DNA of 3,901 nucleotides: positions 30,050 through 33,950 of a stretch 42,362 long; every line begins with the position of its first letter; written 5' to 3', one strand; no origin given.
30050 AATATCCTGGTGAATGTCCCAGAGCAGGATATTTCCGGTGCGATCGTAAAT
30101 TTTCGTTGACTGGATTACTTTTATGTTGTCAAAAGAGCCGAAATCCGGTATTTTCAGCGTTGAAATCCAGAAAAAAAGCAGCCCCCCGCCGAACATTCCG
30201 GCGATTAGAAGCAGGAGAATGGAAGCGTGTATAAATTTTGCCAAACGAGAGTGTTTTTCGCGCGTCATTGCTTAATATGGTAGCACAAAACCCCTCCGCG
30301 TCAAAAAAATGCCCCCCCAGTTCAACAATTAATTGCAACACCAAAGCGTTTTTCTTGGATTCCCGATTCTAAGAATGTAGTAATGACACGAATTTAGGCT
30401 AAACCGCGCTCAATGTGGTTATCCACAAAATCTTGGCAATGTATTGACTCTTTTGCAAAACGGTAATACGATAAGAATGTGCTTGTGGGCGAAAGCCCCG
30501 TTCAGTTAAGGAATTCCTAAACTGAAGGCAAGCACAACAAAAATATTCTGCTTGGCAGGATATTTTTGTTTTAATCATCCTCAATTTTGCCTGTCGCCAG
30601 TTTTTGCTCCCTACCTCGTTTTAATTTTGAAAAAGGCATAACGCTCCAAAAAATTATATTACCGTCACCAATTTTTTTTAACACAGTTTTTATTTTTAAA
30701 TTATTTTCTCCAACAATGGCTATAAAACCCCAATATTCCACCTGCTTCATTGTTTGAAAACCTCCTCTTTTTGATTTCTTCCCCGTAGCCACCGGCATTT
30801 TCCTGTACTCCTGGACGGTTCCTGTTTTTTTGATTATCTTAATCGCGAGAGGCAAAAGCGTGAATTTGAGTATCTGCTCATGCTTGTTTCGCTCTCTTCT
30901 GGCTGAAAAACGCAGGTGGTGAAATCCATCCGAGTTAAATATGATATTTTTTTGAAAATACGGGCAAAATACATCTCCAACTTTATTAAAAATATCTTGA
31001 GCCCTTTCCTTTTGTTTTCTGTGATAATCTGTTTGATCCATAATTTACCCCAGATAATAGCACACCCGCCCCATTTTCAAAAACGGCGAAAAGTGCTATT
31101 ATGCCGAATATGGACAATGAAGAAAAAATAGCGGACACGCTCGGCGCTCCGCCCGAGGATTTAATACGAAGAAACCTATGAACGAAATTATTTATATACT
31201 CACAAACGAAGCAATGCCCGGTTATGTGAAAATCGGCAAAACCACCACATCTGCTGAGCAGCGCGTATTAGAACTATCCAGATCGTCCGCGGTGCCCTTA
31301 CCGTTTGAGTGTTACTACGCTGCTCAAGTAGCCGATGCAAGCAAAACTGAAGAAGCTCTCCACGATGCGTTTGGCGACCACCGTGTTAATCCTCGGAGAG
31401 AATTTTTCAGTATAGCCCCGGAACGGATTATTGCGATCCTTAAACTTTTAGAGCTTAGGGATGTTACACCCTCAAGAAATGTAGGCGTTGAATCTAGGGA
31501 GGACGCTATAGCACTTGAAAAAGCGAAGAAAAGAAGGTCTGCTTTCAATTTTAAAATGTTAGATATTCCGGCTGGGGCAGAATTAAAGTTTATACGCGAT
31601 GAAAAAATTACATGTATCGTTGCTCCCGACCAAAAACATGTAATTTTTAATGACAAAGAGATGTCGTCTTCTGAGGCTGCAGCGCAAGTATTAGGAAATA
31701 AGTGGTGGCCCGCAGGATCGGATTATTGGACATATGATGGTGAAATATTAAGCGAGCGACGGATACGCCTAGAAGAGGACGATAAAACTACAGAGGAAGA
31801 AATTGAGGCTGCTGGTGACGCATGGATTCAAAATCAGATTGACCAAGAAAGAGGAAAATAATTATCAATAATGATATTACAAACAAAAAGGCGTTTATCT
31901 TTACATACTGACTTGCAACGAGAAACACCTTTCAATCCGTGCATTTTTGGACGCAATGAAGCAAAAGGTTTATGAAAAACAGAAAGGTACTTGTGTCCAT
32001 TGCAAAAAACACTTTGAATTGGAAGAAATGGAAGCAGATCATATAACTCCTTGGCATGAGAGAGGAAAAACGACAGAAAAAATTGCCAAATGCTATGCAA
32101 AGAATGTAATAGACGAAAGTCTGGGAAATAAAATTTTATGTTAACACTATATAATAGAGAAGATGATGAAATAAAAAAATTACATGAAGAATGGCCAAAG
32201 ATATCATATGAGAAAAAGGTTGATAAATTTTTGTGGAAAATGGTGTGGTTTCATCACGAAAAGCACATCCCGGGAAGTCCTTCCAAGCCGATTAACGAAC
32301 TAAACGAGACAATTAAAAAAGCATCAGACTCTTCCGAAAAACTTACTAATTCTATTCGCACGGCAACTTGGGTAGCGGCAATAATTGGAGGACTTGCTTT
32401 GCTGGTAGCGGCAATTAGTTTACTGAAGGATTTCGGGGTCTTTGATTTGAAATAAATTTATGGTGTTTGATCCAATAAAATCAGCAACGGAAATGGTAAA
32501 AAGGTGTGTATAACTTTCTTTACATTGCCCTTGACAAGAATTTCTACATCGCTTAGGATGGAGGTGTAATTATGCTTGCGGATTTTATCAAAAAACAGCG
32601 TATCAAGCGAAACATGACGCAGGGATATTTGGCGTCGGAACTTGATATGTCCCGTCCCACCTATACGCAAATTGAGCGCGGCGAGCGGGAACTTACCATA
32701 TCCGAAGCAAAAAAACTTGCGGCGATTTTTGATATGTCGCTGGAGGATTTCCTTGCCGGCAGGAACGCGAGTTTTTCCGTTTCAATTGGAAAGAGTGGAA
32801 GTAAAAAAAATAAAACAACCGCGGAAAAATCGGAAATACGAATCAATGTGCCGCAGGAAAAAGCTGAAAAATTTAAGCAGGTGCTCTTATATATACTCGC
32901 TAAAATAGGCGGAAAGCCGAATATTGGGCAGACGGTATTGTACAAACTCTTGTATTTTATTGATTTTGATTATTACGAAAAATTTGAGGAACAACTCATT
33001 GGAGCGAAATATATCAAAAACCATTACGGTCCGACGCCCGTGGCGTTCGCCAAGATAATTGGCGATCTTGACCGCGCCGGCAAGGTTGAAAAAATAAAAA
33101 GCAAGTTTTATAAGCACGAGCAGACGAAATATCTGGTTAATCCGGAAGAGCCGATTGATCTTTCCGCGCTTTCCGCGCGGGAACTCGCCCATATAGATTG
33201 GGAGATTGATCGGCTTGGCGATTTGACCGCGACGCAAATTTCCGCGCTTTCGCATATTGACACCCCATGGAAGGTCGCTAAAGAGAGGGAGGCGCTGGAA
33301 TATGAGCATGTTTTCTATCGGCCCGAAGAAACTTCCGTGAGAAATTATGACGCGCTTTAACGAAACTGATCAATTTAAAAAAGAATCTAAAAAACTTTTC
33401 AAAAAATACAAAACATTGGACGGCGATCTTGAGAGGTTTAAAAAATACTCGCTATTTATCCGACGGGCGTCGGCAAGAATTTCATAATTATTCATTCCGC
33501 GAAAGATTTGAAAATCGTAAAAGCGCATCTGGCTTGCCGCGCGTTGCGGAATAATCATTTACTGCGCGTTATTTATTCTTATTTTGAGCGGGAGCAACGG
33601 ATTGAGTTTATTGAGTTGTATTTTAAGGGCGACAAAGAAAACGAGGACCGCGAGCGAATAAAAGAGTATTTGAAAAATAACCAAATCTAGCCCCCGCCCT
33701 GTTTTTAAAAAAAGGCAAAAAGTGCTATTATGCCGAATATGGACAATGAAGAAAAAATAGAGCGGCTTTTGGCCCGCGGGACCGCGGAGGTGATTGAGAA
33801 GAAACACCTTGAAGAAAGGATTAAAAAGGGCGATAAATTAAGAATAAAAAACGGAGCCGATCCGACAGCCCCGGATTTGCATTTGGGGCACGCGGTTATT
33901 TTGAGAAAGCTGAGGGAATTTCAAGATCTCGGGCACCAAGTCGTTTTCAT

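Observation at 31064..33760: Recombinase-less 2.6-kb cassette at the tyrS start, bracketed by a duplicated tyrS promoter and first 10 codons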

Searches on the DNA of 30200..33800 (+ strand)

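Call 60: search_rna_families(source=window, start=30200, end=33800, threshold=evalue, max_evalue=1)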
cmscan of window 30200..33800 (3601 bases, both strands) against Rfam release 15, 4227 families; matches with E-value up to 1: 0.
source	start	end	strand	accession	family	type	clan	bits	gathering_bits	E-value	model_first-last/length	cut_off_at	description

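Call 105: search_dna_similar(query=window:30269-33760:+, collection=phages, mode=distant, max_rows=8)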
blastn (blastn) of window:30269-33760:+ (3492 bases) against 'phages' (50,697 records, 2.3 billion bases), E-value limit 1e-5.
No match.

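Call 106: search_dna_similar(query=window:30269-33760:+, collection=plasmids, mode=distant, max_rows=8)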
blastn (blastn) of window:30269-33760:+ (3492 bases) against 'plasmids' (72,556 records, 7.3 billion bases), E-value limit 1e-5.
Records with a match: 5; places in all: 5; records where one place covers at least 80% of the query: 0.
Best place of each record, by identity: 60-80% 5.
By first word of the organism name: uncultured 2; Chryseobacterium 1; Macrococcoides 1; Vibrio 1.
By predicted mobility (MOB-suite, as given by PLSDB): non-mobilizable 3; mobilizable 1; conjugative 1.
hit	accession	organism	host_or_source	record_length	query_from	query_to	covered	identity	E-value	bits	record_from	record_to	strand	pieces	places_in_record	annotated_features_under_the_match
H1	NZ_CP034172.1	Chryseobacterium taklimakanense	Homo sapiens,Blood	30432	1600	1862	8%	67.3%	5e-11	79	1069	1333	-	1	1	DUF262 domain-containing protein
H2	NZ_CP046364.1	Macrococcoides canis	dog,swabs,ear infection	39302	1703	1905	6%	72.7%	1e-19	107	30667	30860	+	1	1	DUF262 domain-containing protein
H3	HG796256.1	uncultured bacterium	-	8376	1696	1863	5%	71.6%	3e-13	86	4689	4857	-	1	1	CDS (x2)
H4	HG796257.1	uncultured bacterium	-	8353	1696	1845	4%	72.2%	1e-11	81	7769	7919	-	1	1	none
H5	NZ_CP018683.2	Vibrio harveyi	Trachinotus ovatus,liver of diseased ...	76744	1742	1853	3%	74.3%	2e-8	71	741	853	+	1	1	HNH endonuclease signature motif containing protein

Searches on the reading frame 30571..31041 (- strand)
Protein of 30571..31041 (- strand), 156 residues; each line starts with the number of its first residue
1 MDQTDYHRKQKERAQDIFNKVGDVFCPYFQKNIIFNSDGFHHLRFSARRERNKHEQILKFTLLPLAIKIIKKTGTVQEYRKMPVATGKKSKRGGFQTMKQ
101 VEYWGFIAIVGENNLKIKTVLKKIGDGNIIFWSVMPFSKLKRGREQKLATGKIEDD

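Call 7: search_protein_families(library=pfam, proteins=[window:30571-31041:-], max_evalue=0.01)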
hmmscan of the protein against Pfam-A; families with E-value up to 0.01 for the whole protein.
window:30571-31041:- (156 aa): 0 families

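Call 20: search_protein_families(library=ncbifam, proteins=[window:30571-31041:-], max_evalue=0.01)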
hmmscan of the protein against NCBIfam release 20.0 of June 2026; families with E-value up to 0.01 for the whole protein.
window:30571-31041:- (156 aa): 0 families

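Call 21: search_protein_families(library=padloc, proteins=[window:30571-31041:-], max_evalue=0.01)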
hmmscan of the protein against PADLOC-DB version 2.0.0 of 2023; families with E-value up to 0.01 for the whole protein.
window:30571-31041:- (156 aa): 0 families

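Call 22: search_protein_families(library=phrogs, proteins=[window:30571-31041:-], max_evalue=0.01)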
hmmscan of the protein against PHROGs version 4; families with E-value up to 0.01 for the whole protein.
window:30571-31041:- (156 aa): 0 families

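Call 69: search_protein_representatives(protein=window:30574-31041:-)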
Query: 156 residues. Proteins with E-value up to 0.001 (for the whole library): 670; up to 1e-10: 239; up to 1e-30: 16. The best 150 are listed.
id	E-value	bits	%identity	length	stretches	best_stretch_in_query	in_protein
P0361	1.6e-53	197.1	59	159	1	5-155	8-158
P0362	1.0e-49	184.8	58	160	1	2-156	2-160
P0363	2.7e-49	183.4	57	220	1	5-151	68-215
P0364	6.8e-45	169.1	54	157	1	6-151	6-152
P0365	2.9e-43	163.8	51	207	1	4-149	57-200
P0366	4.4e-43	163.2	51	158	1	6-156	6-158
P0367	6.8e-41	156.1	61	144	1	36-149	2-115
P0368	2.3e-38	147.9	51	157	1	7-150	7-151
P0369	4.7e-38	146.9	49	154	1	4-150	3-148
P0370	3.2e-36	140.9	63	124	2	4-67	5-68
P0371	6.4e-34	133.4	47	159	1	12-155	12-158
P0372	8.0e-34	133.1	47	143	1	5-142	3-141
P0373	2.5e-33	131.5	47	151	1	9-143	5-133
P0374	1.7e-32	128.9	45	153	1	4-145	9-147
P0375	1.8e-32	128.8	47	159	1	11-142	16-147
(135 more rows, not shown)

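Call 72: search_protein_families(library=pfam, alignment_id=A3, max_evalue=0.01)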
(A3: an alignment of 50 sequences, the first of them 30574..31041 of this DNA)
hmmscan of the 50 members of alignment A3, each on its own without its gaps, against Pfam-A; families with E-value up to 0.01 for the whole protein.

A. member 1, window:30574-31041:- (156 aa): 0 families

B. families by the number of members that match (of 50 scanned): 3 families
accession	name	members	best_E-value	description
PF18798.6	LPD3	13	2.6e-05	Large polyvalent protein-associated domain 3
PF20386.3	DUF6681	1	0.007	Family of unknown function (DUF6681)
PF16442.10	DUF5039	1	0.009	Domain of unknown function (DUF5039)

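Call 79: predict_structure(alignment_id=A3)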
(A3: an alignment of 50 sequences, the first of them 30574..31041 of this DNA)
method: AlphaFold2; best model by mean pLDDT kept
length: 156 residues; sequences in the alignment: 50
mean_pLDDT: 90.3   pTM: 0.83
mean pLDDT of the five models: 90.3, 89.9, 89.9, 89.4, 87.3
residues with pLDDT >= 90: 113; 70-90: 29; 50-70: 12; < 50: 2
segments of 3 or more residues with pLDDT < 50: none
pLDDT, mean of each block of 10 residues (from residue 1): 89 96 97 96 92 94 97 96 92 90 96 90 97 85 54 77
secondary structure, 60 per line:
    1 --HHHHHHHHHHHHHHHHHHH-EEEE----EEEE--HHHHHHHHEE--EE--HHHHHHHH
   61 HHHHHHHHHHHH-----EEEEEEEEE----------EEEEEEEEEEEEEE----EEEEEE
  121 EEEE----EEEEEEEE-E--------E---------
elements in order: H3-21 E23-26 E31-34 H37-44 H53-72 E78-86 E97-110 E115-124 E129-136

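Call 85: fold_search(model_id=the predicted structure, library=pdb)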
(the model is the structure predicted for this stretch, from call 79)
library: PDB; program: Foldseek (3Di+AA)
matches with E <= 10: 235; with E <= 0.001: 0
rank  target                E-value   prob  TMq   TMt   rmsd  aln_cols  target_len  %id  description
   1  5cxo_A                4.7e-01  0.08  0.18  0.20  13.4       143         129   12  Intriguing role of epoxide hydrolase/cyclase-like enzyme SalBIII in pyran ring formation in polyether salinomycin (released 2015-09-30)
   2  9ugb_B                9.6e-01  0.08  0.19  0.05  12.4       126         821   13  Cryo-EM structure of the Pma1 with ordered N-terminal extension in the activated state (released 2025-06-04)
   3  2c2i_A                1.2e+00  0.06  0.16  0.17  10.8        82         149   11  Structure and function of Rv0130, a conserved hypothetical protein from M.tuberculosis (released 2006-09-14)
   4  6w3g_A                1.3e+00  0.04  0.19  0.24  13.6       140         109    6  Rd1NTF2_04 with long sheet (released 2020-04-15)
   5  8p0w_H                1.4e+00  0.04  0.16  0.14  20.7       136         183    8  Structure of the human Commander complex COMMD ring (released 2024-03-20)
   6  1u1z_B                1.7e+00  0.08  0.22  0.24  12.8        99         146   11  The Structure of (3R)-hydroxyacyl-ACP dehydratase (FabZ) (released 2004-09-28)
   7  1gy7_C                1.7e+00  0.03  0.18  0.21  14.5       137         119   12  N77Y point mutant of S.Cerevisiae NTF2 (released 2002-06-20)
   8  7pwo_L1               1.7e+00  0.03  0.14  0.12  11.8        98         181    7  Cryo-EM structure of Giardia lamblia ribosome at 2.75 A resolution (released 2022-04-20)
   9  6rxu_Ck               1.7e+00  0.03  0.12  0.13  12.3        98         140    9  Cryo-EM structure of the 90S pre-ribosome (Kre33-Noc4) from Chaetomium thermophilum, state B1 (released 2019-08-14)
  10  6yfj_AA               1.9e+00  0.08  0.18  0.23  11.8        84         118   13  Virus-like particle of bacteriophage ESE001 (released 2020-09-02)
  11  6u7e_D                2.0e+00  0.06  0.15  0.18  15.8        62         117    6  HCoV-229E RBD Class III in complex with human APN (released 2019-11-13)
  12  7pzy_M                2.0e+00  0.03  0.14  0.15  11.5        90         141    9  Structure of the vacant Candida albicans 80S ribosome (released 2022-05-18)
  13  4v5o_AQ               2.0e+00  0.02  0.12  0.12  12.7        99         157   12  CRYSTAL STRUCTURE OF THE EUKARYOTIC 40S RIBOSOMAL SUBUNIT IN COMPLEX WITH INITIATION FACTOR 1. (released 2014-07-09)
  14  6hnl_A                2.1e+00  0.03  0.21  0.24  10.6       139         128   10  Selenomethionine derivative of IdmH 96-104 loop truncation variant (released 2019-11-06)
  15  3a76_B                2.2e+00  0.08  0.21  0.21   8.0        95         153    9  The crystal structure of LinA (released 2010-09-15)
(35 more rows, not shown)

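Call 86: find_encoding_contigs(protein=P0361, flank=3000, max_places=4)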
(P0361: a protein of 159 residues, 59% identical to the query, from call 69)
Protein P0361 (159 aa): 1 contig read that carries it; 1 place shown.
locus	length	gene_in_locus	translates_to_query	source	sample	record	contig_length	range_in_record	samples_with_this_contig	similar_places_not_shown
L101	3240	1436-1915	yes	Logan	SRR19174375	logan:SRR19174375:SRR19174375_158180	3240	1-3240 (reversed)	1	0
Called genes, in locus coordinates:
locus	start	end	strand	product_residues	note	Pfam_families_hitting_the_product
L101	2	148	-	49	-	?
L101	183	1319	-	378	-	PF01368:DHH (faint)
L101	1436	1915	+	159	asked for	-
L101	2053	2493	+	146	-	PF02367:TsaE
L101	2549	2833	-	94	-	-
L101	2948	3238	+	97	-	?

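Call 89: find_encoding_contigs(protein=P0362, flank=3000, max_places=4)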
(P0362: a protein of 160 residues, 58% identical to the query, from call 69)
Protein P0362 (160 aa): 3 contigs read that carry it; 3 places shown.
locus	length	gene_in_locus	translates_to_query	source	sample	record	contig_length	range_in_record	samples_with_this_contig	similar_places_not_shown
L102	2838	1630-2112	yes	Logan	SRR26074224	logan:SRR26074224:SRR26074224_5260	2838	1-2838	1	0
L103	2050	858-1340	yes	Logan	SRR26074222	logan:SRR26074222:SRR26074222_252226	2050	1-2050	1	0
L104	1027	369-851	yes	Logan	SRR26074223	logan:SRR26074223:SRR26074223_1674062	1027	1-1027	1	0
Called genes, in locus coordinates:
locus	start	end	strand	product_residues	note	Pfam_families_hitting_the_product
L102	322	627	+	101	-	PF23477:zf_Tbcl_2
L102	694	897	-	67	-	-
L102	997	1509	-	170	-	PF01936:NYN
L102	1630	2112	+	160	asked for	-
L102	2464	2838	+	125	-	?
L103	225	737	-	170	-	PF01936:NYN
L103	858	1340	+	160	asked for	-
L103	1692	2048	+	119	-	?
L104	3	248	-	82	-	?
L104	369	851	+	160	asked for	-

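Call 90: find_encoding_contigs(protein=P0364, flank=3000, max_places=4)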
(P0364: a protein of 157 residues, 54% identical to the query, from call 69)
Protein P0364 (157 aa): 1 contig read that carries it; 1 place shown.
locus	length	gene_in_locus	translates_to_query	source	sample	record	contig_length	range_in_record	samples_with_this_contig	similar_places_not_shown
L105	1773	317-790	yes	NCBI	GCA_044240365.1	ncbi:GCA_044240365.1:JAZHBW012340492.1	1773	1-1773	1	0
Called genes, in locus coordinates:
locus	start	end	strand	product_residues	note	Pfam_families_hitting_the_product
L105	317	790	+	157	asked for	-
